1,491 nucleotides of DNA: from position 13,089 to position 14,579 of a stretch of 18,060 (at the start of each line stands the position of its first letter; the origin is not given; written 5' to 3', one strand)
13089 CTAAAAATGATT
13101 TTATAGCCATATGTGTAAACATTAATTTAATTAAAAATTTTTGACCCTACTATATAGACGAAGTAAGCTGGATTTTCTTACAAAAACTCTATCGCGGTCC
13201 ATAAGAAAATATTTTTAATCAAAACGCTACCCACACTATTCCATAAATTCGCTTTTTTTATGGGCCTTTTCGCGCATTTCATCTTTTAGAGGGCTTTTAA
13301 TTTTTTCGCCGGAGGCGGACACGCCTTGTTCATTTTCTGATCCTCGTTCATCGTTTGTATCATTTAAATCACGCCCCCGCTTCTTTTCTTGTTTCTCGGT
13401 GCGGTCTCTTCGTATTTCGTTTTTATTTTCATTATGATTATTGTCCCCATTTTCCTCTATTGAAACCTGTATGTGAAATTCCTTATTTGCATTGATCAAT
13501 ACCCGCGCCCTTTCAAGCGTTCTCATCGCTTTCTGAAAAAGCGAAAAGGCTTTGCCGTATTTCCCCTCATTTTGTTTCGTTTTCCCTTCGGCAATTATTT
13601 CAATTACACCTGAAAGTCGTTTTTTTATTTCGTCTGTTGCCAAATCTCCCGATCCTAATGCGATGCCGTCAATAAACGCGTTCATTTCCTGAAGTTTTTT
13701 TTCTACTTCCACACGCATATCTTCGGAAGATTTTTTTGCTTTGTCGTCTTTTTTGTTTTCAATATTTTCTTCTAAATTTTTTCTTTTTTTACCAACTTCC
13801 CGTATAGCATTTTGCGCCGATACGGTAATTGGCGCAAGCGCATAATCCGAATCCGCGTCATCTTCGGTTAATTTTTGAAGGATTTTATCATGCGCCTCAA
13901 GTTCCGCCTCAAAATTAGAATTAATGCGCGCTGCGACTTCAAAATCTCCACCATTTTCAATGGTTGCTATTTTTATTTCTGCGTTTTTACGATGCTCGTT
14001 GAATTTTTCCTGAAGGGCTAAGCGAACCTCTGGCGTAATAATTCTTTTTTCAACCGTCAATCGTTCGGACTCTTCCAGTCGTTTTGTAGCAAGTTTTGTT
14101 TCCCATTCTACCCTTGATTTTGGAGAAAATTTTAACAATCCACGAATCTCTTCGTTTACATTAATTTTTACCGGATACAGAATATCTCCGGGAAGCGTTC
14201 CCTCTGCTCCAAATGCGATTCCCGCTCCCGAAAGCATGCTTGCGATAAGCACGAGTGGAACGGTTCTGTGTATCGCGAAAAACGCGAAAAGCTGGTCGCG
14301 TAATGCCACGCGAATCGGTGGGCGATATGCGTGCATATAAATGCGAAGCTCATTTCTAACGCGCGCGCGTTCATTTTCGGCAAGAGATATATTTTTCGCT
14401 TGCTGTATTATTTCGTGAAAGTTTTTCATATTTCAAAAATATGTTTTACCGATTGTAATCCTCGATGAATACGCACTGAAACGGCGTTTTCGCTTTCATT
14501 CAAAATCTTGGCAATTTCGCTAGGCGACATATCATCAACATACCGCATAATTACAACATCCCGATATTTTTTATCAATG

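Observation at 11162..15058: ECF sigma – anti-sigma – secreted beta-repeat protein – C39-like peptidase envelope module with an ECF-type promoter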

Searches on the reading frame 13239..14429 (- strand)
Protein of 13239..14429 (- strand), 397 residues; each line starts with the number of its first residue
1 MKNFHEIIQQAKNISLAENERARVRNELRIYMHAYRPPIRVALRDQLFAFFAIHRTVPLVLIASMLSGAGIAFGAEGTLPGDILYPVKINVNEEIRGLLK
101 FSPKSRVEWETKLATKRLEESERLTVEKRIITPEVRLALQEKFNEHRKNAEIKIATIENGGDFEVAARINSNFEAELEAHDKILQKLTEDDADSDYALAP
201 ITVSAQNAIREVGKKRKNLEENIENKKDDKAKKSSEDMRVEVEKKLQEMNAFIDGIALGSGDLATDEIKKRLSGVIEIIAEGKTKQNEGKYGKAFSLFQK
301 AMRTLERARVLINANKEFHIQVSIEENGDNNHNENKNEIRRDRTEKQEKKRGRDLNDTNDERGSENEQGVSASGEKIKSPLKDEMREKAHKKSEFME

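Call 3: search_protein_families(library=pfam, proteins=[window:13239-14429:-], max_evalue=0.1)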
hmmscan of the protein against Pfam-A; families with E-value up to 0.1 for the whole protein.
window:13239-14429:- (397 aa): 2 families
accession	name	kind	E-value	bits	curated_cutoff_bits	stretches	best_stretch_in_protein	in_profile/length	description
PF18915.5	DUF5667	-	2.1e-07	31.7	27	1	77-188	1-97/99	Domain of unknown function (DUF5667)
PF10115.14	HlyU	-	0.036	14.6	27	1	148-192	25-69/91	Transcriptional activator HlyU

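Call 12: find_encoding_contigs(protein=window:13239-14429:-, flank=10000, max_places=6)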
Protein window:13239-14429:- (397 aa): 10 contigs read that carry it; 4 places shown.
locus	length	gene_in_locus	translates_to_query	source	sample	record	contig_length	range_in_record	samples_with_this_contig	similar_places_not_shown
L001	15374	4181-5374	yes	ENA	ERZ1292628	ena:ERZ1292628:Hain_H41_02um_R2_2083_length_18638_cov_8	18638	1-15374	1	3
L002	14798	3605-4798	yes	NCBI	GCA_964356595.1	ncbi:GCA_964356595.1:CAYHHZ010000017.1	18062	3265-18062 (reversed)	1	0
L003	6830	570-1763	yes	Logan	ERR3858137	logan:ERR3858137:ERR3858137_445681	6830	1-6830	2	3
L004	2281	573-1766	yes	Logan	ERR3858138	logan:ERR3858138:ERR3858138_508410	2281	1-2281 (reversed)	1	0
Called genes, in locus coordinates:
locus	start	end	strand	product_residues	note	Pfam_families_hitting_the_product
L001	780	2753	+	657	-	PF01145:Band_7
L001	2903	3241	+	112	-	-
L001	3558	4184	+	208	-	PF04542:Sigma70_r2, PF08281:Sigma70_r4_2, PF04545:Sigma70_r4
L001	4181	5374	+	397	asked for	PF18915:DUF5667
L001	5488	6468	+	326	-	PF18914:DUF5666 (faint)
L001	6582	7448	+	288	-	PF13529:Peptidase_C39_2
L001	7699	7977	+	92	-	-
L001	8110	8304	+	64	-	-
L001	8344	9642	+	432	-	PF00437:T2SSE, PF25199:nSTAND_NTPase5 (faint)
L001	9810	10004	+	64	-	-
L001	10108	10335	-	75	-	-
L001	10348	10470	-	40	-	-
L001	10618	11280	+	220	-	PF00657:Lipase_GDSL, PF13472:Lipase_GDSL_2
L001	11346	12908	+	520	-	PF25973:BSH_CzcB (weak), PF25881:HH_YBHG (weak)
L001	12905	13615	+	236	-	PF00005:ABC_tran, PF02463:SMC_N (faint), PF13304:AAA_21 (faint)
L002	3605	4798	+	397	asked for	PF18915:DUF5667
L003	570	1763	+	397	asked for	PF18915:DUF5667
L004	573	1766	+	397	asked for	PF18915:DUF5667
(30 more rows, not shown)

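Call 14: find_homologous_proteins(query=window:13239-14429:-, max_evalue=0.001)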
Query window:13239-14429:- (397 aa): 19 proteins with E <= 0.001 among 8000 candidates.
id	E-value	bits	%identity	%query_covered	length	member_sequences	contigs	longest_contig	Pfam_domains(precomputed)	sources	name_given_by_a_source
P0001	1.3e-248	842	100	100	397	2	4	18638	PF18915.6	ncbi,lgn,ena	ncbi:MAG: DUF5667 domain-containing protein [Patescibacteria group bacterium]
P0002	8.9e-164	563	71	100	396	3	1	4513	PF18915.6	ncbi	-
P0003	5.4e-41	159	31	85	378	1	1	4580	PF18915.6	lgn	-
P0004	4.5e-36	143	30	81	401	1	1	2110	PF18915.6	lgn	-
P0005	8.1e-35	139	33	61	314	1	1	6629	PF18915.6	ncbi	-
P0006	1.0e-33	135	28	81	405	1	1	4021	PF18915.6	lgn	-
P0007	9.6e-32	128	27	82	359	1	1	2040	PF18915.6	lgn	-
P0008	1.5e-25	108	29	78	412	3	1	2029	PF18915.6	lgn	-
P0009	2.4e-14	71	29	64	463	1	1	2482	PF18915.6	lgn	-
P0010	3.1e-14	71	32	48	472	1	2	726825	PF18915.6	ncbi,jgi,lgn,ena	jgi:hypothetical protein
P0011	4.9e-14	70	32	48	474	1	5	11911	PF18915.6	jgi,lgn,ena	jgi:hypothetical protein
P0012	6.2e-14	70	32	48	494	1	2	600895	PF18915.6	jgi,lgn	-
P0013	6.5e-14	70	32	48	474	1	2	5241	PF18915.6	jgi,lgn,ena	jgi:hypothetical protein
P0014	6.5e-14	70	32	48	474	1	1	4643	PF18915.6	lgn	-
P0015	7.6e-14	70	29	62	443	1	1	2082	PF18915.6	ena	-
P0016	3.3e-13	67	37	39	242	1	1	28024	PF18915.6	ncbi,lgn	-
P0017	4.2e-13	67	32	48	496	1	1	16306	PF18915.6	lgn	-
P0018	8.6e-13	66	32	45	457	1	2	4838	PF18915.6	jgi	jgi:hypothetical protein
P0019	1.1e-12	66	25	81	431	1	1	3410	PF18915.6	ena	-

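Call 15: find_encoding_contigs(protein=P0002, flank=6000, max_places=2)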
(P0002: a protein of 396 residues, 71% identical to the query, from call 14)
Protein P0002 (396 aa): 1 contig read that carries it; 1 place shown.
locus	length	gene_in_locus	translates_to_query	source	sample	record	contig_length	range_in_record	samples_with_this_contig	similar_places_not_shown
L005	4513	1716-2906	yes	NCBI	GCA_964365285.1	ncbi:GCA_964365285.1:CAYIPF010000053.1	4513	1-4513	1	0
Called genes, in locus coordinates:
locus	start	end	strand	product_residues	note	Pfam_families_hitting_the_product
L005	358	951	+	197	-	PF09997:DUF2238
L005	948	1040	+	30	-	-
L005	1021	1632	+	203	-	PF04542:Sigma70_r2, PF08281:Sigma70_r4_2, PF04545:Sigma70_r4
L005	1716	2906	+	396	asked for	PF18915:DUF5667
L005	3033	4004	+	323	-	PF18914:DUF5666 (faint)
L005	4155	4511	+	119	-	?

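Call 16: find_encoding_contigs(protein=P0010, flank=6000, max_places=2)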
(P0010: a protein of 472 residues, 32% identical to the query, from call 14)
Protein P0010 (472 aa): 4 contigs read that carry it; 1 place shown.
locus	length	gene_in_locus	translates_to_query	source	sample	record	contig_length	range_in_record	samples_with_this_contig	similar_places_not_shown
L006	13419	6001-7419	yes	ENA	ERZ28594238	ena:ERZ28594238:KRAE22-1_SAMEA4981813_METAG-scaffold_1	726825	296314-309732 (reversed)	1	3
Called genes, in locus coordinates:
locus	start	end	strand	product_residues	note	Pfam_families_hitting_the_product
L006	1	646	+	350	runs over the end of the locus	-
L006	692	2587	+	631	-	-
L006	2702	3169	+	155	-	-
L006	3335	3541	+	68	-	-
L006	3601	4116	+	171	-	PF00717:Peptidase_S24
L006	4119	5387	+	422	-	PF00817:IMS, PF11798:IMS_HHH (faint), PF11799:IMS_C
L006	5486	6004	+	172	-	PF04542:Sigma70_r2, PF08281:Sigma70_r4_2, PF04545:Sigma70_r4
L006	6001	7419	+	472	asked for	PF18915:DUF5667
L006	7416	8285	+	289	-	PF00763:THF_DHG_CYH, PF02882:THF_DHG_CYH_C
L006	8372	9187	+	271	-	PF04402:SIMPL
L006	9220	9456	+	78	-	PF00584:SecE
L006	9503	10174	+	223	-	PF02357:NusG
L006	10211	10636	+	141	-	PF03946:Ribosomal_L11_N, PF00298:Ribosomal_L11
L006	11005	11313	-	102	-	-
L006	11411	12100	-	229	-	PF22769:DCD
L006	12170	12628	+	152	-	PF08570:DUF1761 (weak)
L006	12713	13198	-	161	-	PF00186:DHFR_1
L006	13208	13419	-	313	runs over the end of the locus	PF00303:Thymidylat_synt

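Call 17: find_encoding_contigs(protein=P0016, flank=6000, max_places=2)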
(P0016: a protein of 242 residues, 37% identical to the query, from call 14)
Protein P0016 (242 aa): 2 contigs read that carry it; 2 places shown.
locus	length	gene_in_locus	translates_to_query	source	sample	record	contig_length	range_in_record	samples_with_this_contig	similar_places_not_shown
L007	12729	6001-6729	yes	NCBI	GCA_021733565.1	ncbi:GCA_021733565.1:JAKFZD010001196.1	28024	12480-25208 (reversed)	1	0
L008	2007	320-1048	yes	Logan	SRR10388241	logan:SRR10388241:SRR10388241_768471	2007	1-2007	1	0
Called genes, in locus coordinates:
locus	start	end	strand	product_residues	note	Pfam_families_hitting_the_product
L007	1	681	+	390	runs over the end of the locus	PF00482:T2SSF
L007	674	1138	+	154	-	PF07963:N_methyl (weak)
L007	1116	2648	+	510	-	-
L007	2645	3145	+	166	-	PF07963:N_methyl (weak)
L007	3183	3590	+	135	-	-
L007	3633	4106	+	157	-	PF07963:N_methyl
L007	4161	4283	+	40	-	-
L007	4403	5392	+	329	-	PF01471:PG_binding_1, PF16656:Pur_ac_phosph_N (faint)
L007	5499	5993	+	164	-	PF04542:Sigma70_r2, PF08281:Sigma70_r4_2, PF04545:Sigma70_r4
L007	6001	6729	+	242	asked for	PF18915:DUF5667 (weak)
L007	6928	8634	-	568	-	PF01565:FAD_binding_4, PF02913:FAD-oxidase_C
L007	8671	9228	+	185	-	PF10648:Gmad2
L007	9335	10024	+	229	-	PF01726:LexA_DNA_bind, PF00717:Peptidase_S24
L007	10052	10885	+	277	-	-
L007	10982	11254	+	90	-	-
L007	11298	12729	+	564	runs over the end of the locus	PF02689:Herpes_Helicase (faint), PF05970:PIF1, PF13245:AAA_19, PF13401:AAA_22 (weak), PF13604:AAA_30, PF14493:HTH_40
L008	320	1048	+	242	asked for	PF18915:DUF5667 (weak)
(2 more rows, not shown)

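Call 21: find_related_loci(query=A2, collection=genome_contigs, flank=6000)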
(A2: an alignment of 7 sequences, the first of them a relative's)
Query A2 (397 aa) in genome_contigs; peptide patterns used: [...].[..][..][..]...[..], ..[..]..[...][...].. (x = any residue, [..] = any of these).
154 stretches matched a pattern; 52 encode a relative of the query (tblastn E <= 1e-3); 52 distinct loci.
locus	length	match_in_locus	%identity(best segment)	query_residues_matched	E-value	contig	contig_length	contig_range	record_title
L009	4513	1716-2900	71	1-396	0e+0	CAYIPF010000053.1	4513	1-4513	MAG TPA_asm: uncultured Candidatus Saccharibacteria bacterium isolate ERP119705_co25_9 genome assembly, contig: NODE_274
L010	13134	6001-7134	31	3-350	9e-51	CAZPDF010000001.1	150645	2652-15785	MAG TPA_asm: uncultured Candidatus Saccharibacteria bacterium isolate SRP178908_co1_311 genome assembly, contig: NODE_36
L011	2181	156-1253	32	1-360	5e-51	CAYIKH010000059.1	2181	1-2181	MAG TPA_asm: uncultured Candidatus Saccharibacteria bacterium isolate ERP119705_co21_58 genome assembly, contig: NODE_85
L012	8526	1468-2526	28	2-338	3e-43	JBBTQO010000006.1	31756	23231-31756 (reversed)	MAG: Patescibacteria group bacterium isolate H43-bin019_1 H43_bin019_1_000000000006, whole genome shotgun sequence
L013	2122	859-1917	28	2-338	1e-43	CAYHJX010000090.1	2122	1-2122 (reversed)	MAG TPA_asm: uncultured Candidatus Saccharibacteria bacterium isolate ERP119705_co13_219 genome assembly, contig: NODE_7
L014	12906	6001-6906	32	1-303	2e-40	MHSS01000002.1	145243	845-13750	MAG: Candidatus Terrybacteria bacterium RIFCSPHIGHO2_01_FULL_48_17 rifcsphigho2_01_scaffold_106, whole genome shotgun se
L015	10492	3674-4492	28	57-330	5e-38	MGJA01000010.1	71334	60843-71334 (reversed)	MAG: Candidatus Yanofskybacteria bacterium RIFCSPHIGHO2_01_FULL_41_21 rifcsphigho2_01_scaffold_3494, whole genome shotgu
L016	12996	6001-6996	32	7-332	1e-38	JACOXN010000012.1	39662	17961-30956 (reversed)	MAG: Candidatus Giovannonibacteria bacterium isolate NC_groundwater_154_Ag_S-0.1um_46_13 S4_GD2017_2_S1_scaffold_737, wh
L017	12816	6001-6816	33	72-341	8e-34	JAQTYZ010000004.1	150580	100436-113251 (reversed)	MAG: Patescibacteria group bacterium isolate STC_49 NODE_247_length_150580_cov_4.704765_Sandtown_C, whole genome shotgun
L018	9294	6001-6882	31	1-309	1e-33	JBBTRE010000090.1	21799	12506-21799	MAG: Patescibacteria group bacterium isolate H41-bin011_1 H41_bin011_1_000000000090, whole genome shotgun sequence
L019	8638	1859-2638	30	54-312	4e-32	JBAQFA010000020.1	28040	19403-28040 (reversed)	MAG: Candidatus Magasanikiibacteriota bacterium isolate MFD12003_ilm_asm_bin64 k127_132603, whole genome shotgun sequenc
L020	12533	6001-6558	39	7-195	3e-31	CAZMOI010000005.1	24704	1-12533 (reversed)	MAG TPA_asm: uncultured Candidatus Saccharibacteria bacterium isolate binchicken_co266_262 genome assembly, contig: NODE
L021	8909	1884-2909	29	2-311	3e-31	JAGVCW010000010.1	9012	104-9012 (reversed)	MAG: Candidatus Paceibacterota bacterium isolate WC_11 c_000000168201, whole genome shotgun sequence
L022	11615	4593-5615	29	2-331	1e-30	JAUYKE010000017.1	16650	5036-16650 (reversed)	MAG: Candidatus Colwellbacteria bacterium isolate C24_metabat.bin.18 C24_k141_362905, whole genome shotgun sequence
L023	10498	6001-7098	29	13-368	2e-30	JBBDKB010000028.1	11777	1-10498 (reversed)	MAG: Candidatus Paceibacterota bacterium isolate LejiaA_45_34 Lejia_A_7660_length_11777_cov_21, whole genome shotgun seq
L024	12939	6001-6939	30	1-320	5e-30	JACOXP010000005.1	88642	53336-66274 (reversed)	MAG: Candidatus Harrisonbacteria bacterium isolate NC_groundwater_156_Ag_S-0.1um_44_12 S4_GD2017_2_S1_scaffold_109, whol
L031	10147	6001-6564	34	4-187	2e-26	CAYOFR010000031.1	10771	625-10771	MAG TPA_asm: uncultured Candidatus Saccharibacteria bacterium isolate SRP135725_co2_60 genome assembly, contig: k141_655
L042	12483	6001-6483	36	2-161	4e-22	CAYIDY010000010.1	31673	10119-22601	MAG TPA_asm: uncultured Candidatus Saccharibacteria bacterium isolate ERP119705_co18_676 genome assembly, contig: NODE_1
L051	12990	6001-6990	27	7-331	3e-19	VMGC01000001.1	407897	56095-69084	MAG: Parcubacteria group bacterium Gr01-1014_8 G01um10148_scaffold_9, whole genome shotgun sequence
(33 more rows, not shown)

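Call 31: search_protein_families(library=pfam, alignment_id=A3, max_evalue=0.001)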
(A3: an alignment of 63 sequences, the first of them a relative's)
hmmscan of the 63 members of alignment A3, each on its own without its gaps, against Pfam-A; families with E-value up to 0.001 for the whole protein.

A. member 1, L005:3033-4001:+ (323 aa): 1 family
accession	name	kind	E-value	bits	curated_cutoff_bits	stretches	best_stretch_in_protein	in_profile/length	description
PF18914.6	DUF5666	-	3.6e-08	34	27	1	166-235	2-60/60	Domain of unknown function (DUF5666)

B. families by the number of members that match (of 63 scanned): 42 families (the first 25 are shown)
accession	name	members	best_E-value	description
PF00479.28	G6PD_N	6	1.8e-48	Glucose-6-phosphate dehydrogenase, NAD binding domain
PF02781.21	G6PD_C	6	5.1e-34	Glucose-6-phosphate dehydrogenase, C-terminal domain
PF12072.13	RNase_Y_N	5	7.1e-26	RNase Y N-terminal region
PF01966.28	HD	5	2.6e-20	HD domain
PF00013.35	KH_1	5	1.7e-07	KH domain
PF00924.24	MS_channel_2nd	4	4.6e-21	Mechanosensitive ion channel, beta-domain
PF21088.3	MS_channel_1st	4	8.7e-13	Mechanosensitive ion channel, transmembrane helices 2/3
PF21082.3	MS_channel_3rd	4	5.7e-12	Mechanosensitive ion channel MscS, C-terminal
PF00208.27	ELFV_dehydrog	3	1.2e-76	Glutamate/Leucine/Phenylalanine/Valine dehydrogenase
PF02812.23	ELFV_dehydrog_N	3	5.2e-57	Glu/Leu/Phe/Val dehydrogenase, dimerisation domain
PF08668.18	HDOD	3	3.5e-05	HDOD domain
PF00574.28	CLP_protease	2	7.9e-82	Clp protease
PF00300.27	His_Phos_1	2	4.4e-43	Histidine phosphatase superfamily (branch 1)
PF10432.14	bact-PGI_C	2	2.2e-41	Bacterial phospho-glucose isomerase C-terminal SIS domain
PF01551.29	Peptidase_M23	2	8.4e-32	Peptidase family M23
PF18915.5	DUF5667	2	3.9e-12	Domain of unknown function (DUF5667)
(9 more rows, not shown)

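Call 45: search_protein_families(library=ncbifam, proteins=[window:13239-14429:-], max_evalue=0.01)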
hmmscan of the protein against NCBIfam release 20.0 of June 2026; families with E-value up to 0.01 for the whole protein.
window:13239-14429:- (397 aa): 0 families

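Call 60: search_solved_structures(query=A1, max_evalue=1)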
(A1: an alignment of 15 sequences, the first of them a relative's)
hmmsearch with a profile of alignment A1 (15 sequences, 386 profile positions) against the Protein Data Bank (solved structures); distinct sequences matched with E-value up to 1: 12.
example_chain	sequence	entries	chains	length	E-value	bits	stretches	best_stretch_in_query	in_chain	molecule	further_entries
2vkj_A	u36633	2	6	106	0.0024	20.2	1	280-311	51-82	TM1634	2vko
9mm5_A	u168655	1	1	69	0.0064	18.8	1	94-136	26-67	De novo designed minibinder - dC2_049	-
3mlg_A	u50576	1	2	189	0.019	17.3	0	274-323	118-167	2X chimera of Helicobacter pylori protein HP0242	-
7t7t_A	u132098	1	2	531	0.045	16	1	274-351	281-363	Protein TONSOKU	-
1yxr_A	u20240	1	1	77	0.091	15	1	277-310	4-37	vacuolar protein sorting factor 4A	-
2jq9_A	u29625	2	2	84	0.11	14.7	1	277-311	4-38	Vacuolar protein sorting-associating protein 4A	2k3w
6px0_A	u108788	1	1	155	0.16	14.3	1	277-318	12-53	Aryl-hydrocarbon-interacting protein-like 1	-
21gi_A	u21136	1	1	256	0.23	13.7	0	275-323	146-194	A designed protein Three-twist Knot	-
8ur7_A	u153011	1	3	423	0.25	13.6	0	243-309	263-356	Trimer head HA,Hemagglutinin HA1 chain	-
1wr0_A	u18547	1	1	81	0.28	13.4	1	273-311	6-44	SKD1 protein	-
2cpt_A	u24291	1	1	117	0.34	13.2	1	268-336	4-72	Vacuolar sorting protein 4b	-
2bug_A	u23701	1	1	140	0.35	13.1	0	271-310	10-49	SERINE/THREONINE PROTEIN PHOSPHATASE 5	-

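Call 61: predict_structure(alignment_id=A1)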
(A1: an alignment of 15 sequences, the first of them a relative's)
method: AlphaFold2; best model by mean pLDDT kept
length: 397 residues; sequences in the alignment: 15
mean_pLDDT: 71.8   pTM: 0.64
mean pLDDT of the five models: 71.8, 69.9, 69.6, 69.5, 68.5
residues with pLDDT >= 90: 146; 70-90: 96; 50-70: 45; < 50: 110
segments of 3 or more residues with pLDDT < 50: 1-5, 35-69, 326-387, 390-397
pLDDT, mean of each block of 10 residues (from residue 1): 51 64 65 49 45 43 44 73 81 79 90 95 87 87 95 93 92 95 87 80 94 93 90 94 92 72 69 91 96 95 92 83 50 31 34 32 31 37 47 48
secondary structure, 60 per line:
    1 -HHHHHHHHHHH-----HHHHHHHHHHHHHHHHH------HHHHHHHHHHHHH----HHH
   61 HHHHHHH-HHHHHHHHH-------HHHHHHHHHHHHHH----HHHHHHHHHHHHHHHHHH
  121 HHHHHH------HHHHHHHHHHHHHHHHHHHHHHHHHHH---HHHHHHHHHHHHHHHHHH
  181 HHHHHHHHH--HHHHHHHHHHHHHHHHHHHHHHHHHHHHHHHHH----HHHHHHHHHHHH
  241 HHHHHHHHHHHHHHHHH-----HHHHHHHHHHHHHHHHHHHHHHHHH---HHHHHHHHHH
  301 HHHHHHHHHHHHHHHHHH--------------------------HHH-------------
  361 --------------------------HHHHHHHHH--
elements in order: H2-12 H18-34 H41-53 H58-67 H69-77 H85-98 H103-126 H133-159 H163-189 H192-224 H229-257 H263-287 H291-318 H387-395

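Call 81: search_protein_families(library=pfam, proteins=[L006:8339-9184:+, L007:4373-5389:+, L031:8861-9826:+, L051:984-2198:+, L024:4146-5378:-, L042:4293-5375:+], max_evalue=0.001)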
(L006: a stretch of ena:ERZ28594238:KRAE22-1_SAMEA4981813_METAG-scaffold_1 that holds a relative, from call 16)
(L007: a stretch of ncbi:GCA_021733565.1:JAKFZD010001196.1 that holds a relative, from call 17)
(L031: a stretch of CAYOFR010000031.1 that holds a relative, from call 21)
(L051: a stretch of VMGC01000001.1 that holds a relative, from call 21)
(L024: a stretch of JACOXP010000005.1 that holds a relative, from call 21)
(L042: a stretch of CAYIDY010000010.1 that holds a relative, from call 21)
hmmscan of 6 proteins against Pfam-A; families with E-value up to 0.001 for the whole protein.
L006:8339-9184:+ (282 aa): 1 family
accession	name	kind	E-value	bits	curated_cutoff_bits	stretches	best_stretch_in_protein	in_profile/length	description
PF04402.19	SIMPL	-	5.3e-35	122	25.2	1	67-278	1-202/205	Protein of unknown function (DUF541)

L007:4373-5389:+ (339 aa): 3 families
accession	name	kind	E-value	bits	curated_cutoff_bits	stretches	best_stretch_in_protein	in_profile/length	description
PF01471.23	PG_binding_1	-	1.4e-11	44.8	23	1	73-131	1-57/57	Putative peptidoglycan binding domain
PF16656.11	Pur_ac_phosph_N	-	8.2e-06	26.7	30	1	250-337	6-93/93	Purple acid Phosphatase, N-terminal domain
PF00041.27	fn3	-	0.00012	22.6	25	1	248-332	4-82/84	Fibronectin type III domain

L031:8861-9826:+ (322 aa): 1 family
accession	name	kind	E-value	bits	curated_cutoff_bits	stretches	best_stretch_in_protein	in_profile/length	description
PF10432.14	bact-PGI_C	-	4.2e-39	134.4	24.5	1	171-319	5-149/151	Bacterial phospho-glucose isomerase C-terminal SIS domain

L051:984-2198:+ (405 aa): 5 families
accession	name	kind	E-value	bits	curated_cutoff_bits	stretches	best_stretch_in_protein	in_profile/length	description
PF08529.16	NusA_N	-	4.4e-32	111.3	23.8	1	10-147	3-118/119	NusA N-terminal domain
PF13184.12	KH_5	-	1.2e-27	96.2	27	1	253-320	1-68/69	NusA-like KH domain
PF00575.29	S1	-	3e-08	34.3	22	1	157-215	3-68/74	S1 RNA binding domain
PF23095.1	KH_NusA_C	-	9.2e-05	22.9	34.2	1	330-363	3-36/59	Transcription termination/antitermination protein NusA, KH domain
PF10246.15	MRP-S35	-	0.00014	22.2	25.1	1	147-208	12-73/105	Mitochondrial ribosomal protein MRP-S35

L024:4146-5378:- (411 aa): 4 families
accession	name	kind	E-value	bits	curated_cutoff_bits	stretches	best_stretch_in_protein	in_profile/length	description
PF05345.18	He_PIG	-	2.8e-18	66.6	24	2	153-232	8-96/96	Putative Ig domain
PF17963.7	Big_9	-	1.9e-10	41.9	23.6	1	144-225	1-83/89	Bacterial Ig domain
PF24908.1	Ig_SIBA-E_2nd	-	0.0002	22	27.8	0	162-221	14-77/117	Integrin beta-like protein A-E, second Ig-like domain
PF17892.7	Cadherin_5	-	0.00025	21.2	26.5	0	168-231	31-97/98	Cadherin-like domain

L042:4293-5375:+ (361 aa): 2 families
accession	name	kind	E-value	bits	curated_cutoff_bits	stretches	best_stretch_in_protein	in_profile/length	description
PF05697.18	Trigger_N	-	1.6e-24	87.3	22.2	1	14-158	4-142/144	Bacterial trigger factor protein (TF)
PF05698.19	Trigger_C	-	2.4e-24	86.6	22.7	1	206-340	1-134/162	Bacterial trigger factor protein (TF) C-terminus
